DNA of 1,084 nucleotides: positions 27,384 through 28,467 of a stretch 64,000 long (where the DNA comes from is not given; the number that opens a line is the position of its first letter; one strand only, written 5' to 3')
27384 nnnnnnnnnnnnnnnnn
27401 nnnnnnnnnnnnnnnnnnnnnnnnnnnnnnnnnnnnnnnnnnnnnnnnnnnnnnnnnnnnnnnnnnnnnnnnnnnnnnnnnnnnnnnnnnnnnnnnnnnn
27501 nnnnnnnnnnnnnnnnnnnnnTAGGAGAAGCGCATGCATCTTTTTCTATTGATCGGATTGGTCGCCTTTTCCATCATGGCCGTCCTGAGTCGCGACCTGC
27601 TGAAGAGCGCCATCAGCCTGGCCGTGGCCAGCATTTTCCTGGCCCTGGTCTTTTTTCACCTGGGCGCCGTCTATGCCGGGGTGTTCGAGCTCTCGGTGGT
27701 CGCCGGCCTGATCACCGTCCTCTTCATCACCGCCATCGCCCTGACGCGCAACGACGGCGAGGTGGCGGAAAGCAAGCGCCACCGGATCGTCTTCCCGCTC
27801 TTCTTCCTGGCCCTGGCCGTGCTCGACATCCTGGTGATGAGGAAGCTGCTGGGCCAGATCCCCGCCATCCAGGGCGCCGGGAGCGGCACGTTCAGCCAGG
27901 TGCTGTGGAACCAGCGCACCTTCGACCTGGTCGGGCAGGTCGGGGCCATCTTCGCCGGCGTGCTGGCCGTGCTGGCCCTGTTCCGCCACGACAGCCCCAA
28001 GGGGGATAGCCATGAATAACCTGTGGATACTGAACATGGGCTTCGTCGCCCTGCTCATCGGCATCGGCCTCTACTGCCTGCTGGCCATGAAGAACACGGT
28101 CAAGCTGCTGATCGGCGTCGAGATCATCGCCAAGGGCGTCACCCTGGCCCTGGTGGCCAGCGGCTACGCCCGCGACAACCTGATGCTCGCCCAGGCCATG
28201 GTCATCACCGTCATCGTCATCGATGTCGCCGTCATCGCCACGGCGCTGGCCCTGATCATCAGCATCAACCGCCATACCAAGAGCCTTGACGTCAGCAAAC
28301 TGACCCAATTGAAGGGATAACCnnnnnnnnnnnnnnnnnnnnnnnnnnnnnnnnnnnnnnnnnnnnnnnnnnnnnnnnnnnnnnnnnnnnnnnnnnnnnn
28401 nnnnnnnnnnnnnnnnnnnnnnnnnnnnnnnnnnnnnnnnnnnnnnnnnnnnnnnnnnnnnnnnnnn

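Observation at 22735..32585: Group 4 [NiFe]-hydrogenase operon whose subunit set equals the full 11-subunit complex I core (A,B,C,D,H,I,J,K,L,M,N-like)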

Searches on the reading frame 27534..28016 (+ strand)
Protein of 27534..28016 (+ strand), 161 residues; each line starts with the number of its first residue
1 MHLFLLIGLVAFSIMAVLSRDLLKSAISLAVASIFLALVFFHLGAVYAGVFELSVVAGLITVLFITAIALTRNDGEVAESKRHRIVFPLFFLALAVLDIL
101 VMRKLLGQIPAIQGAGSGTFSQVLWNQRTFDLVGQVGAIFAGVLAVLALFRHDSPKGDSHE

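Call 5: search_protein_families(library=pfam, proteins=[window:27534-28016:+], max_evalue=0.1)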
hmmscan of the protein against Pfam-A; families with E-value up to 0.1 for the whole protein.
window:27534-28016:+ (161 aa): 3 families
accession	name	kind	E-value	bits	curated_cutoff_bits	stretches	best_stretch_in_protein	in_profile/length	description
PF00499.25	Oxidored_q3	-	1.9e-10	41.1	33.2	1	12-103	1-94/146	NADH-ubiquinone/plastoquinone oxidoreductase chain 6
PF13244.11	MbhD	-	3.2e-07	30.9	27.2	1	8-72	2-66/67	MBH, subunit D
PF20501.3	MbhE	-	0.034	14.6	27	0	112-159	43-90/98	MBH, subunit E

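Call 7: search_protein_families(library=ncbifam, proteins=[window:27534-28016:+], max_evalue=0.01)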
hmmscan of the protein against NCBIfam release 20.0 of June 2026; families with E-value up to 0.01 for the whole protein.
window:27534-28016:+ (161 aa): 12 families
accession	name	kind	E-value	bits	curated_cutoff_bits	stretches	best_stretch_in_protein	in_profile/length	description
NF009159.0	PRK12504.1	equivalog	3e-10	40.3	141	1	3-151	8-150/178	DUF4040 domain-containing protein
NF009161.0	PRK12507.1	equivalog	2.6e-09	36.7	272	1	6-97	16-104/336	putative monovalent cation/H+ antiporter subunit B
NF005167.0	PRK06638.2-2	equivalog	7.5e-08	32.3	137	1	3-107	9-113/176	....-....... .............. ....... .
NF006242.0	PRK08378.1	subfamily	1.8e-07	31.5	98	1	3-72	9-78/85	hypothetical protein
NF005162.0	PRK06638.1-1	equivalog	5e-07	29.7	157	1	16-114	18-116/184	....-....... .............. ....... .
NF005023.0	PRK06433.1-2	equivalog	1.4e-05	25.4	92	1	5-71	10-76/82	NADH dehydrogenase subunit J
NF005025.0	PRK06433.1-5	equivalog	1.6e-05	25.1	95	1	4-74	18-88/96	NADH dehydrogenase subunit J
NF005024.0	PRK06433.1-4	equivalog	0.00082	19.5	101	1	3-80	11-87/89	NADH dehydrogenase subunit J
NF005168.0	PRK06638.2-3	equivalog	0.0014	18.5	154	1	7-96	11-102/172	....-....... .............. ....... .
NF005169.0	PRK06638.2-4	equivalog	0.0032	17.4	319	1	4-102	9-107/182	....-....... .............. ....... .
NF005166.0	PRK06638.2-1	equivalog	0.0036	17.3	284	1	18-92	21-97/174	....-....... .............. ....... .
NF004172.0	PRK05640.1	equivalog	0.0072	16.5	156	1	7-145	8-142/152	putative monovalent cation/H+ antiporter subunit B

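Call 9: search_solved_structures(query=window:27534-28016:+, max_evalue=10, show_alignments=3)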
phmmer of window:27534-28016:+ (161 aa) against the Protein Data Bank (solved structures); distinct sequences matched with E-value up to 10: 13.
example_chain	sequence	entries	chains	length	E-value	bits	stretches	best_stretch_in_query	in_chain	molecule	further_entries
6cfw_D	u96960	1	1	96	6.6e-06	29.6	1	4-72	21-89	MBH subunit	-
6u8y_D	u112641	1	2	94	8.7e-06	29.2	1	5-72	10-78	DUF4040 domain-containing protein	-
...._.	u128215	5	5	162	1.7e-05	28.3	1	4-110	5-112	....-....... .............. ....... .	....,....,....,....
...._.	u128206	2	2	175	2.1e-05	28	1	4-109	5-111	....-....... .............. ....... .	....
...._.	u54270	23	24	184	2.6e-05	27.7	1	4-109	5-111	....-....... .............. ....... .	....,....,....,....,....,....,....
7eu3_G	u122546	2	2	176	0.043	17.2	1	13-110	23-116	NAD(P)H-quinone oxidoreductase subunit 6, chloroplastic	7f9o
5ldw_L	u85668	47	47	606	0.21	15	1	26-75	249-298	NADH-ubiquinone oxidoreductase chain 5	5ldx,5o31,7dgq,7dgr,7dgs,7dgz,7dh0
9w2u_L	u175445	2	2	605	0.21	15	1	26-75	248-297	NADH-ubiquinone oxidoreductase chain 5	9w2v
5lc5_L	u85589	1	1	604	0.21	15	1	26-75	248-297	NADH-ubiquinone oxidoreductase chain 5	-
5cod_L1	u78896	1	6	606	0.21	15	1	26-75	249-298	NADH-ubiquinone oxidoreductase chain 5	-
9ti4_l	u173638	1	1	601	0.24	14.8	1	26-75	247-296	NADH-ubiquinone oxidoreductase chain 5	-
9cwt_l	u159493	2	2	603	0.24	14.8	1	26-75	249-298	NADH-ubiquinone oxidoreductase chain 5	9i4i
8e9g_J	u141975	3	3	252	7.2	10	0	4-100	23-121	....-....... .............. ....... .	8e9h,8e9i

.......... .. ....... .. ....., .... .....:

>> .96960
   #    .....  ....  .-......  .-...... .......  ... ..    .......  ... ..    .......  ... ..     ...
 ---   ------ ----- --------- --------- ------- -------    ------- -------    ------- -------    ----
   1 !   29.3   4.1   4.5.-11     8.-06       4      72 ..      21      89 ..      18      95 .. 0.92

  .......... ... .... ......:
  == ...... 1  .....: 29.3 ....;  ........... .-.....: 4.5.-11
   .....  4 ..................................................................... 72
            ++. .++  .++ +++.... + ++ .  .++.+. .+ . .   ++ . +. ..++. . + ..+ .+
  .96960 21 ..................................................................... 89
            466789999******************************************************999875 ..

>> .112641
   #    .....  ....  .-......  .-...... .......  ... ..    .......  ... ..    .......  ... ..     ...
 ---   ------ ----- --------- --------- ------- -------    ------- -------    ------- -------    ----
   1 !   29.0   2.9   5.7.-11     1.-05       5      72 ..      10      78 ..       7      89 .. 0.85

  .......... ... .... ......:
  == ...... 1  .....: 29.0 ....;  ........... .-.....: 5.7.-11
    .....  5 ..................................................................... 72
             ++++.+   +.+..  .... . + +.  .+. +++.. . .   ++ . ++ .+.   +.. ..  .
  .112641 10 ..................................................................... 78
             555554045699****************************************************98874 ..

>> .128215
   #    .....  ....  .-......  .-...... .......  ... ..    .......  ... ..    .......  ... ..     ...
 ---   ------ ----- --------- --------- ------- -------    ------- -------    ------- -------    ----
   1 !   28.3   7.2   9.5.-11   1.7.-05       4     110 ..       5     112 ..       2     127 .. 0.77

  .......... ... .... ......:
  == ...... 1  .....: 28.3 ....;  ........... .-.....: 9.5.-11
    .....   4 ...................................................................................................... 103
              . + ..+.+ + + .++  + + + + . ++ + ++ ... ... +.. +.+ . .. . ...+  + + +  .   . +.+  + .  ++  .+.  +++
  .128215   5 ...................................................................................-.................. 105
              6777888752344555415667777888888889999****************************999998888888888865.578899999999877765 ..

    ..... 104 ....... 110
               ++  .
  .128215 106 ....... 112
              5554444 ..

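Call 62: search_solved_structures(query=A5, max_evalue=10, show_alignments=5)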
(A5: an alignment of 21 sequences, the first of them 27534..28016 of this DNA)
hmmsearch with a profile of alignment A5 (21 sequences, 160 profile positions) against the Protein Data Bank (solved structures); distinct sequences matched with E-value up to 10: 8.
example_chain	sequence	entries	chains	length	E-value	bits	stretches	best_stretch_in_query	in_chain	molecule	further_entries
6u8y_D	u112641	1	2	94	3e-10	43.4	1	6-86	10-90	DUF4040 domain-containing protein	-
6cfw_D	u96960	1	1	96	5e-10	42.7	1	1-75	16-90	MBH subunit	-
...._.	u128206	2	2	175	1.4e-05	28.2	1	6-92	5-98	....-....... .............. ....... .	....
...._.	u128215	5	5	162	1.7e-05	28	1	6-91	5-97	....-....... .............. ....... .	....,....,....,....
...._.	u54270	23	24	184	2.8e-05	27.3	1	6-88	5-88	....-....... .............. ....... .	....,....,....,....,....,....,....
4he8_J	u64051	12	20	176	0.011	18.9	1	8-72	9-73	NADH-quinone oxidoreductase subunit 10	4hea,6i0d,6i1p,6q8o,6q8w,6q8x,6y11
7eu3_G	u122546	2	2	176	0.36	13.9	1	18-83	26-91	NAD(P)H-quinone oxidoreductase subunit 6, chloroplastic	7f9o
8e9g_J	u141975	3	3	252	0.57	13.3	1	15-73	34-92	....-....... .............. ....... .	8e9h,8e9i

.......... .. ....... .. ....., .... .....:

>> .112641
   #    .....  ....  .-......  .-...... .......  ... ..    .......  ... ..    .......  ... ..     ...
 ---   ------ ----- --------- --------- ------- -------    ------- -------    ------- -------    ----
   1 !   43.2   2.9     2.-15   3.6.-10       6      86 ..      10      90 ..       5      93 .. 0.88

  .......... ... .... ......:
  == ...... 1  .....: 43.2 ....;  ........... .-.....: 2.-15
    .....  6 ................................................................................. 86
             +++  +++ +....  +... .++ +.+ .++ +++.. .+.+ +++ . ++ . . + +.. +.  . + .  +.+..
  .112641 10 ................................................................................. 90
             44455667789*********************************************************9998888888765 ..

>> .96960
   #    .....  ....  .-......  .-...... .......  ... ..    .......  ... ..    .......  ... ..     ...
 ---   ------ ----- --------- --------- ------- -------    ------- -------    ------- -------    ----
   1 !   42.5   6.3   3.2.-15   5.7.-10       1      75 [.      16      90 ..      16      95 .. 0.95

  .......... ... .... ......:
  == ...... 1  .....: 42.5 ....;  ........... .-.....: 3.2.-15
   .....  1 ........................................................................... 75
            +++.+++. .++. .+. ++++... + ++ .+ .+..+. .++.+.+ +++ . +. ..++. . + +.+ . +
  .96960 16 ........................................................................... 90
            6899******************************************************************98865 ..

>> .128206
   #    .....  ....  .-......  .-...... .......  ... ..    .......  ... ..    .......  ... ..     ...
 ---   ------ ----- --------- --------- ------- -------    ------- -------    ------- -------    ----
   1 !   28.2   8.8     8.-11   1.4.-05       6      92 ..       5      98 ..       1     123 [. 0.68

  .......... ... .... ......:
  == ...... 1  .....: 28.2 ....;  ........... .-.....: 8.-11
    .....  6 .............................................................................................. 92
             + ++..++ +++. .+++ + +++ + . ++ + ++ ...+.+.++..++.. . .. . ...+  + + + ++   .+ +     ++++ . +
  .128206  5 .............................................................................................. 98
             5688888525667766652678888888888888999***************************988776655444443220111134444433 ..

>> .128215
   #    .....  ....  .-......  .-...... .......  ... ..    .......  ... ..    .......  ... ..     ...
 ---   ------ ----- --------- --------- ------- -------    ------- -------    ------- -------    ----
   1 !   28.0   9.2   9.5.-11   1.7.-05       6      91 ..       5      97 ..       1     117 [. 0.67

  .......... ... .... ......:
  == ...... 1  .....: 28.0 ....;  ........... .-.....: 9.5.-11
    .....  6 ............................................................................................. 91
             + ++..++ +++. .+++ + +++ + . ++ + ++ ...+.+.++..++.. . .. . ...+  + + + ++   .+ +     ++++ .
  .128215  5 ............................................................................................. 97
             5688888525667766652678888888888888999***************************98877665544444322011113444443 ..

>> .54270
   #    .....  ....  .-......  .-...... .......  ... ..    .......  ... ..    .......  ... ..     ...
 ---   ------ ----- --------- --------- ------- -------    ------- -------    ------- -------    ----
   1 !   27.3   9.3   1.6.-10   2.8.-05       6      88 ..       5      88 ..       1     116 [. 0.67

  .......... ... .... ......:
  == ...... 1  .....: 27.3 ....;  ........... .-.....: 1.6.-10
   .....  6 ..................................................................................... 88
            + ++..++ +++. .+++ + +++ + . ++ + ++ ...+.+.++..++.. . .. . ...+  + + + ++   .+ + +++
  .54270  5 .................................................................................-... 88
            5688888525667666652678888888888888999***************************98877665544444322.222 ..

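Call 63: search_protein_families(library=pfam, alignment_id=A5, max_evalue=1)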
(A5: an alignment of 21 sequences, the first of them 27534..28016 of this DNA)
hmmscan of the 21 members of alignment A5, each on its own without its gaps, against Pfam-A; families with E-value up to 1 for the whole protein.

A. member 1, window:27534-28016:+ (161 aa): 3 families
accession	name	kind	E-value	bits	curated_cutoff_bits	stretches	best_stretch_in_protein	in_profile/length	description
PF00499.25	Oxidored_q3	-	1.9e-10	41.1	33.2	1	12-103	1-94/146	NADH-ubiquinone/plastoquinone oxidoreductase chain 6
PF13244.11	MbhD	-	3.2e-07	30.9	27.2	1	8-72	2-66/67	MBH, subunit D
PF20501.3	MbhE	-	0.034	14.6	27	1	112-159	43-90/98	MBH, subunit E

B. families by the number of members that match (of 21 scanned): 17 families
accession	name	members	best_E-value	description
PF00499.25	Oxidored_q3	21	2.1e-12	NADH-ubiquinone/plastoquinone oxidoreductase chain 6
PF13244.11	MbhD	21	1.5e-08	MBH, subunit D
PF20501.3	MbhE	5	0.034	MBH, subunit E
PF13664.11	DUF4149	2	0.0052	Domain of unknown function (DUF4149)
PF09843.14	DUF2070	2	0.16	Predicted membrane protein (DUF2070)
PF13398.12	Peptidase_M50B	2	0.51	Peptidase M50B-like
PF07457.16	DUF1516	1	0.0044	Protein of unknown function (DUF1516)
PF03601.19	Cons_hypoth698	1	0.024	Conserved hypothetical protein 698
PF19149.5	DUF5831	1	0.048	Family of unknown function (DUF5831)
PF10329.14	DUF2417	1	0.13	Region of unknown function (DUF2417)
PF03142.21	Chitin_synth_2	1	0.18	Chitin synthase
PF17009.10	DUF5090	1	0.37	Domain of unknown function (DUF5090)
PF14351.11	DUF4401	1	0.37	Domain of unknown function (DUF4401)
PF07695.17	7TMR-DISM_7TM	1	0.51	7TM diverse intracellular signalling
PF11120.13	CBP_BcsF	1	0.65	Cellulose biosynthesis protein BcsF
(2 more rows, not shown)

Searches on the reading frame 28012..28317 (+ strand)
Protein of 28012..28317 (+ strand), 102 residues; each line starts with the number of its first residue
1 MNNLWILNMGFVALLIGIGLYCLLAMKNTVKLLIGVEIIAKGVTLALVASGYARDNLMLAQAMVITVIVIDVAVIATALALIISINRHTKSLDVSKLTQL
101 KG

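Call 5: search_protein_families(library=pfam, proteins=[window:28012-28317:+], max_evalue=0.1)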
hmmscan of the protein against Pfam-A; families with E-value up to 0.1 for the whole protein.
window:28012-28317:+ (102 aa): 1 family
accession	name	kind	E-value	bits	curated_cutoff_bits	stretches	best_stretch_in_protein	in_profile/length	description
PF00420.29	Oxidored_q2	-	5.3e-20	71.4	26.1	1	12-102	6-95/95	NADH-ubiquinone/plastoquinone oxidoreductase chain 4L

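Call 7: search_protein_families(library=ncbifam, proteins=[window:28012-28317:+], max_evalue=0.01)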
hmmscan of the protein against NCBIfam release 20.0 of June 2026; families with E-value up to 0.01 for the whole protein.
window:28012-28317:+ (102 aa): 19 families
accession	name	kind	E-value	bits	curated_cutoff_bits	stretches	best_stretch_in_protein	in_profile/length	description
NF006250.0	PRK08388.1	equivalog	1.2e-14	54.8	137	2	59-102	76-119/119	putative monovalent cation/H+ antiporter subunit C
NF005621.0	PRK07375.1-6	equivalog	1.2e-11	44.5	126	1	12-100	14-116/120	putative monovalent cation/H+ antiporter subunit C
NF004320.0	PRK05715.1-2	equivalog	2.2e-11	43.7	57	1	12-101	10-98/99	NADH-quinone oxidoreductase subunit NuoK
NF004322.0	PRK05715.1-4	equivalog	2.4e-11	43.5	128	1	12-101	13-103/104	NADH-quinone oxidoreductase subunit NuoK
NF005618.0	PRK07375.1-3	equivalog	3.3e-09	37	107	2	13-54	13-54/119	putative monovalent cation/H+ antiporter subunit C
NF040614.1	F420_dehyd_FpoK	exception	1.1e-08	35.4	145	1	9-100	6-96/98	F420H2 dehydrogenase subunit FpoK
NF009304.0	PRK12661.1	equivalog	2.5e-08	34.1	152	2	1-53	1-50/140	putative monovalent cation/H+ antiporter subunit C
NF005624.0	PRK07375.2-3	equivalog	3.3e-08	33.6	95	1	7-91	6-103/105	cation:proton antiporter subunit C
NF004319.0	PRK05715.1-1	equivalog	4.9e-08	33.1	101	1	12-102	11-100/100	NADH-quinone oxidoreductase subunit NuoK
NF005623.0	PRK07375.2-2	equivalog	3.7e-07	30.3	81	1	14-87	8-92/93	putative monovalent cation/H+ antiporter subunit C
NF004321.0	PRK05715.1-3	equivalog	2.7e-05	24.4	91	1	12-102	11-101/101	NADH-quinone oxidoreductase subunit NuoK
NF009301.0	PRK12658.1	equivalog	2.8e-05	23.9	156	0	11-52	8-48/125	Na+/H+ antiporter subunit C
NF009303.0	PRK12660.1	subfamily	3.4e-05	23.7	132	1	59-97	69-107/114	putative monovalent cation/H+ antiporter subunit C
NF004323.0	PRK05715.1-5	equivalog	6.9e-05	23.1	89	1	12-102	12-102/102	NADH-quinone oxidoreductase subunit NuoK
NF008556.0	PRK11492.1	equivalog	0.0011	18.9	136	1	18-102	137-216/216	hydrogenase 4 membrane subunit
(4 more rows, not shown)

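Call 74: search_solved_structures(query=window:28012-28317:+, max_evalue=0.01)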
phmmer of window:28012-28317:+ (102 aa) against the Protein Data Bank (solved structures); distinct sequences matched with E-value up to 0.01: 9.
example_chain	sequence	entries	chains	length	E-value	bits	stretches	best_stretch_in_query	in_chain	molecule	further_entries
6cfw_G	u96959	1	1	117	4.9e-13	52.5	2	58-102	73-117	Monovalent cation/H+ antiporter subunit C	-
6hum_E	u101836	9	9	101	7.1e-09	39.2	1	11-101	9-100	NAD(P)H-quinone oxidoreductase subunit 4L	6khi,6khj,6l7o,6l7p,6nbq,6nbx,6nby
6u8y_G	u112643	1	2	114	7.9e-09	39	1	10-55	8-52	Monovalent cation/H+ antiporter subunit C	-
4he8_K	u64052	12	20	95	5.5e-08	36.4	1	13-102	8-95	NADH-quinone oxidoreductase subunit 11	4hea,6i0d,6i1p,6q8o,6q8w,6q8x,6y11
7wff_E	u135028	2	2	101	2.8e-07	34.1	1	13-100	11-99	NAD(P)H-quinone oxidoreductase subunit 4L, chloroplastic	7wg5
7eu3_E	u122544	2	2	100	1.3e-06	31.9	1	14-96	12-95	NAD(P)H-quinone oxidoreductase subunit 4L, chloroplastic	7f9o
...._K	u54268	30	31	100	6.6e-06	29.7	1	11-102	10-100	NADH-QUINONE OXIDOREDUCTASE SUBUNIT K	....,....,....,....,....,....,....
9grx_E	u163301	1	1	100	1.1e-05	29.1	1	12-96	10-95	NAD(P)H-quinone oxidoreductase subunit 4L, chloroplastic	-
9rbf_V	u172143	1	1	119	0.005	20.5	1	11-88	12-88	NuoK-86 nascent peptide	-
